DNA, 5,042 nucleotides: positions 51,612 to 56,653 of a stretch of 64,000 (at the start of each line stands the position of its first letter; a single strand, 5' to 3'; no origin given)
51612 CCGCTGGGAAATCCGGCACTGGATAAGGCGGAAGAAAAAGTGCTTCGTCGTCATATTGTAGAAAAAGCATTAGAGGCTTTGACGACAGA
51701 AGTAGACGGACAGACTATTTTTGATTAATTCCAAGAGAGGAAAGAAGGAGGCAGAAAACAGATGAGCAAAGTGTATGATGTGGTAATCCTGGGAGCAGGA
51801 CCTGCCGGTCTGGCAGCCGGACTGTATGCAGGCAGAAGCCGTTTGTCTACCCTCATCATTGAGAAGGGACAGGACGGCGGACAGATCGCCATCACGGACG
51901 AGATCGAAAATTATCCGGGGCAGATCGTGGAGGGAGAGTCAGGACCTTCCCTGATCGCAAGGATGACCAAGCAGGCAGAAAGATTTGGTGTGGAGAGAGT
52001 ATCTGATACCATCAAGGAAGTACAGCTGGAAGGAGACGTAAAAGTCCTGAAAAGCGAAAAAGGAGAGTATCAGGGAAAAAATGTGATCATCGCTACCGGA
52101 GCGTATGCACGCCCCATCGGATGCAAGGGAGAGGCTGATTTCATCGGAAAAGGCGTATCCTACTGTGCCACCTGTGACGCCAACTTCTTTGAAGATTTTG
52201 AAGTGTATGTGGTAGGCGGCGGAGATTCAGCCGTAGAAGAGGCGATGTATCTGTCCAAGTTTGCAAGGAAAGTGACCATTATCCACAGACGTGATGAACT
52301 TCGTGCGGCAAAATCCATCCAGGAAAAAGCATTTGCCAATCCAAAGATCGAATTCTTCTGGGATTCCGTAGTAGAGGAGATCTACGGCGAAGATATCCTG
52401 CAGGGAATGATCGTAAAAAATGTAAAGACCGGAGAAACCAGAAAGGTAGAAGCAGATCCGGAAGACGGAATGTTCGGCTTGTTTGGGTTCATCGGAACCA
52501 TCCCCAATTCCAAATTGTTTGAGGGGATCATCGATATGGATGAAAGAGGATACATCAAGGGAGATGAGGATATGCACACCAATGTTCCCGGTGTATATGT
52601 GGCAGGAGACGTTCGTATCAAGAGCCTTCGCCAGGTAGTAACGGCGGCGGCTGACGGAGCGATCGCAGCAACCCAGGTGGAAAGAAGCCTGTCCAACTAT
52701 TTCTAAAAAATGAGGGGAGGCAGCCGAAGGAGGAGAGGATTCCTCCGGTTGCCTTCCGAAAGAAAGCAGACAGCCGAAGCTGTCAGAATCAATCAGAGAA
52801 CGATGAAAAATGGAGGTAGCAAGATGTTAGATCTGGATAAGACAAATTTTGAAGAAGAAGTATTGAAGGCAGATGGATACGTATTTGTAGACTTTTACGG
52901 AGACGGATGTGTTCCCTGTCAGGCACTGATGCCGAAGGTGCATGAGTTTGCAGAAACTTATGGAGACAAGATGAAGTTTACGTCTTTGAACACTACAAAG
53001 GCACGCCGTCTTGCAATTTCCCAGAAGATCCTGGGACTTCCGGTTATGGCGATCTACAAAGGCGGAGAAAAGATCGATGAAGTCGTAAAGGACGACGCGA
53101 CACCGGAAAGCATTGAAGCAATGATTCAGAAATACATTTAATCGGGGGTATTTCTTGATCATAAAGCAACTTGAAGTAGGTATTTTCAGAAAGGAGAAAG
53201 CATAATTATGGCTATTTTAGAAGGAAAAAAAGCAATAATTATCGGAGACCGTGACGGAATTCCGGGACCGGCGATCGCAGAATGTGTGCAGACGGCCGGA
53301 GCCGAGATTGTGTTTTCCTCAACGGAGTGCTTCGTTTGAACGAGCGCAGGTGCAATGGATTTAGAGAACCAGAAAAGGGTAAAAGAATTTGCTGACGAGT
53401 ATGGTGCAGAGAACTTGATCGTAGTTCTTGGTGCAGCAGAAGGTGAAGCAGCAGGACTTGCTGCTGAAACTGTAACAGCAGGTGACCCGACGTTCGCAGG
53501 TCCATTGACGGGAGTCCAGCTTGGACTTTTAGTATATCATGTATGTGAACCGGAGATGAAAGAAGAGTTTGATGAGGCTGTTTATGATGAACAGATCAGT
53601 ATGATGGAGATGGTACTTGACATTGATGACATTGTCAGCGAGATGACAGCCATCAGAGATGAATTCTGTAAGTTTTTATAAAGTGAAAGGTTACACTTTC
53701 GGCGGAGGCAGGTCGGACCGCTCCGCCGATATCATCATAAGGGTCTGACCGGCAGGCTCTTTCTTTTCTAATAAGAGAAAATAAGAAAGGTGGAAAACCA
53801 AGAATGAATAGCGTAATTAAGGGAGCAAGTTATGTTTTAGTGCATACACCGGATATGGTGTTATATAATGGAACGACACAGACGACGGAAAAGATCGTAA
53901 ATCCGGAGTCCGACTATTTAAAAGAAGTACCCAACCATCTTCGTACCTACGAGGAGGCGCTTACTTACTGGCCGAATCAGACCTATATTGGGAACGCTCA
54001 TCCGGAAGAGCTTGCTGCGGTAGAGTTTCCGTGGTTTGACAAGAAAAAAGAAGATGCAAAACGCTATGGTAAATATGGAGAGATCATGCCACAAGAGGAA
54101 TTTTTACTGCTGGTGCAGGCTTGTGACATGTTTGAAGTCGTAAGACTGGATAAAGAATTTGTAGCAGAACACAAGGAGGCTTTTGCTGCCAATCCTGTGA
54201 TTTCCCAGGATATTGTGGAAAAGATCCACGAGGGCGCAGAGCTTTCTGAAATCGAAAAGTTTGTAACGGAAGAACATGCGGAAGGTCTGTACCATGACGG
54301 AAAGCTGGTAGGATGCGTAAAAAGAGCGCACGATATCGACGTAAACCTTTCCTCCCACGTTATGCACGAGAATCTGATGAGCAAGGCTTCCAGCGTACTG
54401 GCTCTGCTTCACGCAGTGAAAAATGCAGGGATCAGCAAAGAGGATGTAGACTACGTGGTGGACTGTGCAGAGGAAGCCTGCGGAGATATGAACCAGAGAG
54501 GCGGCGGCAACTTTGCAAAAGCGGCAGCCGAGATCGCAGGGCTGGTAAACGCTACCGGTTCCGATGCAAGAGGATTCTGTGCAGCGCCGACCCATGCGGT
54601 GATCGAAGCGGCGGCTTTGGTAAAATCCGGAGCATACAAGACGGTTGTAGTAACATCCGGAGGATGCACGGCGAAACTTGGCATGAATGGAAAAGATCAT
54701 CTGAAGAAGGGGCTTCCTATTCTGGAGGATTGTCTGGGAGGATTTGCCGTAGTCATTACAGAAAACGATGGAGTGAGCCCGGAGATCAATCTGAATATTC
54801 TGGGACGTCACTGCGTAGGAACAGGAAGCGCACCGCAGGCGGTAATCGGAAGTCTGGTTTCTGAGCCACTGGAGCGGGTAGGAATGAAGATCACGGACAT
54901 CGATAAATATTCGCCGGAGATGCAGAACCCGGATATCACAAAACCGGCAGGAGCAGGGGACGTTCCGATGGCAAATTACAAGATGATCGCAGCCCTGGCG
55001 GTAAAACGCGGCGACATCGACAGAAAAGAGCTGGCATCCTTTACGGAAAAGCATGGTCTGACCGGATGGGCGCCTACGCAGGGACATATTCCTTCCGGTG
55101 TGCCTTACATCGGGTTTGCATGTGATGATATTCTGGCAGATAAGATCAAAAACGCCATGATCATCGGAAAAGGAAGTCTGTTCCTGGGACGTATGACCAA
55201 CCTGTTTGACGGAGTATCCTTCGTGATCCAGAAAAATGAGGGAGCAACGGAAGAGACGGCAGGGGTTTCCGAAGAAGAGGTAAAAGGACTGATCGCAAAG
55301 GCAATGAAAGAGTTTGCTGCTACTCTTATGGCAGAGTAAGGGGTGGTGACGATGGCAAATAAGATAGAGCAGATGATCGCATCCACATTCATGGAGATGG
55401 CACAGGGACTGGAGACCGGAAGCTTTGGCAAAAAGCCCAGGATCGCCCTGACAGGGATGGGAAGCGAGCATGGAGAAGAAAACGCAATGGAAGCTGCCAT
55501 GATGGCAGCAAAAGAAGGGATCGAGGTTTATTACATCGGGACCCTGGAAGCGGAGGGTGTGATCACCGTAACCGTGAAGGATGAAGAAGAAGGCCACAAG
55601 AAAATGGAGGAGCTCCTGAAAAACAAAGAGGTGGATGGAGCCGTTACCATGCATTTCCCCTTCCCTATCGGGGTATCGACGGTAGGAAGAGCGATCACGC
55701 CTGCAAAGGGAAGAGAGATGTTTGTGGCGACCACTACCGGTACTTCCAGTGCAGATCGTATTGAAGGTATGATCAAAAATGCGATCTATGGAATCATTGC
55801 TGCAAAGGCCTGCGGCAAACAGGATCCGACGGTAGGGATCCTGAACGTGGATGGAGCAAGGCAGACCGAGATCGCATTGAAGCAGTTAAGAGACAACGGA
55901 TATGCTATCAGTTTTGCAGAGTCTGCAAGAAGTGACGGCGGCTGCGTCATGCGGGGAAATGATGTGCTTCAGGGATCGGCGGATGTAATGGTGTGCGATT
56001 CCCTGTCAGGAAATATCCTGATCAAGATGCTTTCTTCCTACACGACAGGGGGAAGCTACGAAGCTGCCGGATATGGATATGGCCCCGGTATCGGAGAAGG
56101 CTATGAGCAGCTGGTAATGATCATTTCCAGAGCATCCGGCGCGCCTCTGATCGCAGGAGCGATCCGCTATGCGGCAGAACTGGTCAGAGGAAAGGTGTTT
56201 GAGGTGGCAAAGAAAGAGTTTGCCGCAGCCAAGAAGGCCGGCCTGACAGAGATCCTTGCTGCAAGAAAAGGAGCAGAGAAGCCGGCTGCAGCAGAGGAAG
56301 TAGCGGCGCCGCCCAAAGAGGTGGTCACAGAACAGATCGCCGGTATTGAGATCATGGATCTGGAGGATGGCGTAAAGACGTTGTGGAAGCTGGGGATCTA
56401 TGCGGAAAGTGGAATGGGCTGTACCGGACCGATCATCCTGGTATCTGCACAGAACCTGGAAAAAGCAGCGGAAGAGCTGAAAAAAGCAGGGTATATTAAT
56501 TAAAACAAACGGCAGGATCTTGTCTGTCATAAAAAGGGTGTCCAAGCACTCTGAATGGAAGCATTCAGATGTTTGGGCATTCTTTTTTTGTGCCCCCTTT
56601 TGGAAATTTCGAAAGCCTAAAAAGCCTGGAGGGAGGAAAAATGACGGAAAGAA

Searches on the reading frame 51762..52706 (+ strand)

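Call 64: search_protein_families(library=pfam, proteins=[window:51762-52706:+], max_evalue=0.00001)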
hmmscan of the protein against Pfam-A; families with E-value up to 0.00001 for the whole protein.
window:51762-52706:+ (314 aa): 9 families
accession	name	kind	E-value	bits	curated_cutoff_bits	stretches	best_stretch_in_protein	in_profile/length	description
PF07992.20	Pyr_redox_2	-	7.9e-50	170.4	26.1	1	5-299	1-291/291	Pyridine nucleotide-disulphide oxidoreductase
PF13738.12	Pyr_redox_3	-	4.4e-27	95.6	30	1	82-282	102-305/305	Pyridine nucleotide-disulphide oxidoreductase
PF00070.33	Pyr_redox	-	2.4e-15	57.2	22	1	148-211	2-70/82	Pyridine nucleotide-disulphide oxidoreductase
PF03486.20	HI0933_like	-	2e-08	34.4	50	0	6-40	2-36/244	HI0933-like protein Rossmann domain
PF01266.30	DAO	-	1.4e-07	31.8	27.9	0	6-40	1-35/353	FAD dependent oxidoreductase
PF01134.28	GIDA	-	2.5e-07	30.5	22.1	0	6-36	1-29/391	Glucose inhibited division protein A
PF12831.13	FAD_oxidored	-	5.1e-06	26.5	27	0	6-37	1-32/416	FAD dependent oxidoreductase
PF01946.23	Thi4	-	6.6e-06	26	26.2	0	5-35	18-49/235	Thi4 family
PF00890.30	FAD_binding_2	-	7.1e-06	25.9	20.4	0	6-43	1-39/414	FAD binding domain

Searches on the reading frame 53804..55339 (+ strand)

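Call 64: search_protein_families(library=pfam, proteins=[window:53804-55339:+], max_evalue=0.00001)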
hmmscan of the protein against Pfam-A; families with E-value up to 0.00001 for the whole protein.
window:53804-55339:+ (511 aa): 1 family
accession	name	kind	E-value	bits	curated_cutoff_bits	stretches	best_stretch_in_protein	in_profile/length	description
PF19364.4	DUF5940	-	5.2e-86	286.9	27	1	346-510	1-165/166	Family of unknown function (DUF5940)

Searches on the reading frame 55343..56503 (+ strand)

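Call 64: search_protein_families(library=pfam, proteins=[window:55343-56503:+], max_evalue=0.00001)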
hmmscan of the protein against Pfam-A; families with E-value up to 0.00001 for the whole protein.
window:55343-56503:+ (386 aa): 1 family
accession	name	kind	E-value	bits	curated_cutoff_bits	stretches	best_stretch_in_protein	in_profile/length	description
PF02504.20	FA_synthesis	-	6.2e-48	164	29.1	1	33-364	2-322/324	Fatty acid synthesis protein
